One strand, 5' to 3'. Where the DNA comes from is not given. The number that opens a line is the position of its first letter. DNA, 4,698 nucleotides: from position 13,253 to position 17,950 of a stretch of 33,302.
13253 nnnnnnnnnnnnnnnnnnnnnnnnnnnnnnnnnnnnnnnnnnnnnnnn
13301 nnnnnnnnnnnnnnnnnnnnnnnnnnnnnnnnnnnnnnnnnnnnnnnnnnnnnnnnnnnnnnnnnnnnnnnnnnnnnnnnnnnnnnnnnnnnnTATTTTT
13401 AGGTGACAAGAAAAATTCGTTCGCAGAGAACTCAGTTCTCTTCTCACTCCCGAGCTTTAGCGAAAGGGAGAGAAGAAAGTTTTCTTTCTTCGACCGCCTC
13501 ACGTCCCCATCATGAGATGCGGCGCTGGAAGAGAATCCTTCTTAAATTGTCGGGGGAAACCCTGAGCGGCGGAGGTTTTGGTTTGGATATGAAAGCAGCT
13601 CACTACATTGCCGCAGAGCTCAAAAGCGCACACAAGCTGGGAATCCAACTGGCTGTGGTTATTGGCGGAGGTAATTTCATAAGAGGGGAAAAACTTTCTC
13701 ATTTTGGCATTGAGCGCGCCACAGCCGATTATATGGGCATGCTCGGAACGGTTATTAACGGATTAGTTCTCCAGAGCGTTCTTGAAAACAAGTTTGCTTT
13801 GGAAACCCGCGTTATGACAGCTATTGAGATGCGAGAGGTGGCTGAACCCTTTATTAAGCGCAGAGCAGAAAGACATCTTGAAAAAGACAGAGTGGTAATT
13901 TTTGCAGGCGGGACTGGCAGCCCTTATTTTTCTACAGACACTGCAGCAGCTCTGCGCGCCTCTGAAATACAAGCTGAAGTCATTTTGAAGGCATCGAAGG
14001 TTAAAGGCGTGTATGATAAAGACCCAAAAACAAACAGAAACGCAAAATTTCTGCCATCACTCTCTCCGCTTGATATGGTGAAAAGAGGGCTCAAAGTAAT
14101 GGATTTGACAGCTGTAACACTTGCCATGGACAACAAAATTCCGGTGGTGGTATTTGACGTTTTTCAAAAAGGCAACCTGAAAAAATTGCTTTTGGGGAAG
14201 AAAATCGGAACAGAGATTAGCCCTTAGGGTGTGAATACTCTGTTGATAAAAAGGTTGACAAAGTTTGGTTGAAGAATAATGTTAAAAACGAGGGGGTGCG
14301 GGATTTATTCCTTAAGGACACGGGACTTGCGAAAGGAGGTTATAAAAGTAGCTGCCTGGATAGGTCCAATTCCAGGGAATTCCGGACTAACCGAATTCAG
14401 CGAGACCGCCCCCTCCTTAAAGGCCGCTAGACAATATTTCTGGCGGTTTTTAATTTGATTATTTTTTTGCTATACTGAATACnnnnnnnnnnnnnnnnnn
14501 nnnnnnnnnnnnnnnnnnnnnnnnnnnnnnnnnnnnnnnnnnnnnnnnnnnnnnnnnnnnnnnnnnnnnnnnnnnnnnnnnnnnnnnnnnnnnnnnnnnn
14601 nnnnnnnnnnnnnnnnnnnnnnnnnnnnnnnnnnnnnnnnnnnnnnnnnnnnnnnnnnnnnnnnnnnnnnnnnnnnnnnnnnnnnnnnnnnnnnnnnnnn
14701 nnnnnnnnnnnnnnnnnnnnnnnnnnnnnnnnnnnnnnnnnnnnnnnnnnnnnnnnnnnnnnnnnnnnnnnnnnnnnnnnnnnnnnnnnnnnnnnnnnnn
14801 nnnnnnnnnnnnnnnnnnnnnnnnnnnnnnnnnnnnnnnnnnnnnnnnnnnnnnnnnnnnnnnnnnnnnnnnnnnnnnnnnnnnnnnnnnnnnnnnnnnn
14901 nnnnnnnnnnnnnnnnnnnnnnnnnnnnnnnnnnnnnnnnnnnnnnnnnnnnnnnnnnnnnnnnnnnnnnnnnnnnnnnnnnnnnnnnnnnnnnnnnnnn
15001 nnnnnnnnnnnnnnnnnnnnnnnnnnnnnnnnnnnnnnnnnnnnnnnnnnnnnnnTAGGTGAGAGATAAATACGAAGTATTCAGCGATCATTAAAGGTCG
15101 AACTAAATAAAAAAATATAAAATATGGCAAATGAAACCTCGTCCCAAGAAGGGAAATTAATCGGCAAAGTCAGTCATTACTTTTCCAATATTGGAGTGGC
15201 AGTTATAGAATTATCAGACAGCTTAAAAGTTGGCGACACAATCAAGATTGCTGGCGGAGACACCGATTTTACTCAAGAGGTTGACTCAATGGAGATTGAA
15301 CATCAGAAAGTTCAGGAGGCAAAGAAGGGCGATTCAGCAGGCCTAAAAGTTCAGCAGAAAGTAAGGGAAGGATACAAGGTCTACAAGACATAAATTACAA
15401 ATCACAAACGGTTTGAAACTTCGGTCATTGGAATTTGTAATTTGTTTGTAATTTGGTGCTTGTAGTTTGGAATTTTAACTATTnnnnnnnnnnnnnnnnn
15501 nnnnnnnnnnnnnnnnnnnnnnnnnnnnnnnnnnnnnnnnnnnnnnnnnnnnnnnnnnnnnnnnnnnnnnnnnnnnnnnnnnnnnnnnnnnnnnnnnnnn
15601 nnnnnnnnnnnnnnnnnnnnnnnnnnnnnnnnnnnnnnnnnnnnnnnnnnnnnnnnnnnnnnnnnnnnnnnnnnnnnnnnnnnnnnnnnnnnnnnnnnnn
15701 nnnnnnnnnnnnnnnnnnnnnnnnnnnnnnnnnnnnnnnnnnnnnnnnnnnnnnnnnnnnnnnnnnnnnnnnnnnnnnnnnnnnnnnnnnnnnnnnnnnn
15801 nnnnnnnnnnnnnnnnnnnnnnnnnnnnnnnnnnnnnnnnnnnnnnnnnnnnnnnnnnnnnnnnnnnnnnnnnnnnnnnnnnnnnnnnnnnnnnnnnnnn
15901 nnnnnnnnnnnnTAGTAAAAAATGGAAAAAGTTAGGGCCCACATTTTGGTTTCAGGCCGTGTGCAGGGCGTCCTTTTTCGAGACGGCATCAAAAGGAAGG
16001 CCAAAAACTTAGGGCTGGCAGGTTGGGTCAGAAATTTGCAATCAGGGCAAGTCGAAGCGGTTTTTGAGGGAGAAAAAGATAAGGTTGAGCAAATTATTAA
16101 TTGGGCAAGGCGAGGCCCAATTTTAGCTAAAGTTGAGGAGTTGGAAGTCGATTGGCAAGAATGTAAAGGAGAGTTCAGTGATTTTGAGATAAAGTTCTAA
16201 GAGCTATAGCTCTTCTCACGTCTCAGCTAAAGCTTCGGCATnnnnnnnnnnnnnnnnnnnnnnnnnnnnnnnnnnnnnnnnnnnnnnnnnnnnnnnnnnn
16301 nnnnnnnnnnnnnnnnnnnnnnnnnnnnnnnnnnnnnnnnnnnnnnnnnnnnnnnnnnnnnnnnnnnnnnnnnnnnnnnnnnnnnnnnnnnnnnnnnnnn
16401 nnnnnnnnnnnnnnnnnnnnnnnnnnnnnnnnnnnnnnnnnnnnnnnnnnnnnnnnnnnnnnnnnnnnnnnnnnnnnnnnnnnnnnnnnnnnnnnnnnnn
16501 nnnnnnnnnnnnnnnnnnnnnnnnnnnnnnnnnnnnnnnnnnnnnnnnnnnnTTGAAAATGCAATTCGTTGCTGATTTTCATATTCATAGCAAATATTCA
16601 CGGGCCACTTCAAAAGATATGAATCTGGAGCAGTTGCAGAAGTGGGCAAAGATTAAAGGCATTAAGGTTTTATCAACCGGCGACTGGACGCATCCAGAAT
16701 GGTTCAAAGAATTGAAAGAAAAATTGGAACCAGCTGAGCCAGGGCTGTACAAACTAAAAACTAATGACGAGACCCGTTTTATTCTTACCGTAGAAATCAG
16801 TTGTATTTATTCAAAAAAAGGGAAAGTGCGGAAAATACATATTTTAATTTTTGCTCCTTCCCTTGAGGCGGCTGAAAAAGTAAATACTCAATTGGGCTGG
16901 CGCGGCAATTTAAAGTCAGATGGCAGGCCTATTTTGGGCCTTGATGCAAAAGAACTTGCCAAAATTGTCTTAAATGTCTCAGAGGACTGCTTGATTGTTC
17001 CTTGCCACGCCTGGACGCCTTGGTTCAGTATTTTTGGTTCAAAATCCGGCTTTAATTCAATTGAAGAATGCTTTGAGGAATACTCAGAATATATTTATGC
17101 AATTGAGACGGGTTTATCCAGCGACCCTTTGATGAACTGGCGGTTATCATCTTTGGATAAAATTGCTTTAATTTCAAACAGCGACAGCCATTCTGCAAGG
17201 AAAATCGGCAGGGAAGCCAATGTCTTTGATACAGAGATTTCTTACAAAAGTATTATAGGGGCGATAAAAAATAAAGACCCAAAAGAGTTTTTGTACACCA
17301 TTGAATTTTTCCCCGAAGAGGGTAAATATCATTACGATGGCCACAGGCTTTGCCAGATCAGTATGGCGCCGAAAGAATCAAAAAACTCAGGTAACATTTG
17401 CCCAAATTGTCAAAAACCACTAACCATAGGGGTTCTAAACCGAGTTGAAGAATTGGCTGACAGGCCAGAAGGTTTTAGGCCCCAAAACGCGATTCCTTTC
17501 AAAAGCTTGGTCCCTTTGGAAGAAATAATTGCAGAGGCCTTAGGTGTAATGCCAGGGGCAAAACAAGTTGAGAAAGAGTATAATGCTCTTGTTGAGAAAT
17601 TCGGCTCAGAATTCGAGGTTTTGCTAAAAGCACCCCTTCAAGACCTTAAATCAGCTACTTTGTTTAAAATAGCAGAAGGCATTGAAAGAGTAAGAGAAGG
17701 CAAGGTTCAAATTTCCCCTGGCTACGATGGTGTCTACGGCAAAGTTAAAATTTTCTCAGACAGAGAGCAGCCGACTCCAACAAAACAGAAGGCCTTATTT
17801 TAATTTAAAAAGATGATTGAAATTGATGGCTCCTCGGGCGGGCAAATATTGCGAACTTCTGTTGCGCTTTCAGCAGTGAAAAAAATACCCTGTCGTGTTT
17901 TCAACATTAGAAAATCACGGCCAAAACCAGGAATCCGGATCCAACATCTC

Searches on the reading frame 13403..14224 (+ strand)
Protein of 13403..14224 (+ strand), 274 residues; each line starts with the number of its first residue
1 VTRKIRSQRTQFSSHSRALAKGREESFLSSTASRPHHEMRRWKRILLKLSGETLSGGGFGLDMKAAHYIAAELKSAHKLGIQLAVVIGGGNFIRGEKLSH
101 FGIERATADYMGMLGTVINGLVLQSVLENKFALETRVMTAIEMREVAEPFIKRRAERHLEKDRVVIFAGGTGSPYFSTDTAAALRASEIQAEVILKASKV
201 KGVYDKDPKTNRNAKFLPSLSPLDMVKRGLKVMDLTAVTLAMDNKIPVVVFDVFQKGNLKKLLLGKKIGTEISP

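Call 50: search_protein_families(library=pfam, proteins=[window:13403-14224:+])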
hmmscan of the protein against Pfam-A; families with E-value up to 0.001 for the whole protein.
window:13403-14224:+ (274 aa): 1 family
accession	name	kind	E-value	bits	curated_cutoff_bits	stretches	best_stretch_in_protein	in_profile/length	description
PF00696.33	AA_kinase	-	3.3e-34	119.1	24.9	1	43-252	1-234/234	Amino acid kinase family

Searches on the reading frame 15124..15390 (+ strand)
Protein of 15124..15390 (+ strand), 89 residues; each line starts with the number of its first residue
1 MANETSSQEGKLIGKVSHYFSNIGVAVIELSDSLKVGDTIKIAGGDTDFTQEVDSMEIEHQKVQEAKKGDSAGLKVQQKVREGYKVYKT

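Call 50: search_protein_families(library=pfam, proteins=[window:15124-15390:+])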
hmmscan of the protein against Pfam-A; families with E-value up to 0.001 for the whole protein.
window:15124-15390:+ (89 aa): 2 families
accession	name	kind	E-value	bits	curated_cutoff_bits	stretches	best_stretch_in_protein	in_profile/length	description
PF03144.31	GTP_EFTU_D2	-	3.8e-07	30.9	30.3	1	34-77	13-59/73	Elongation factor Tu domain 2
PF16325.11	Peptidase_U32_C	-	0.00065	20.2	28.2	1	11-82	4-78/83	Peptidase family U32 C-terminal domain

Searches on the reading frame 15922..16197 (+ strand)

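Call 50: search_protein_families(library=pfam, proteins=[window:15922-16197:+])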
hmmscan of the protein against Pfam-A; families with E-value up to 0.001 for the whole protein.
window:15922-16197:+ (92 aa): 1 family
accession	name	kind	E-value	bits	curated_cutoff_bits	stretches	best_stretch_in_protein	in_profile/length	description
PF00708.24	Acylphosphatase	-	5.7e-28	97.5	22.5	1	7-90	2-85/85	Acylphosphatase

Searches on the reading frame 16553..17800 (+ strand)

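Call 85: search_protein_families(library=pfam, proteins=[window:16553-17800:+])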
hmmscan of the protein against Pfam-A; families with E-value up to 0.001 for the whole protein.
window:16553-17800:+ (416 aa): 1 family
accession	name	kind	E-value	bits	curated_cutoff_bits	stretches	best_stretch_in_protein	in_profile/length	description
PF13263.12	PHP_C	-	0.0003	20.7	21.3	1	204-241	16-54/56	PHP-associated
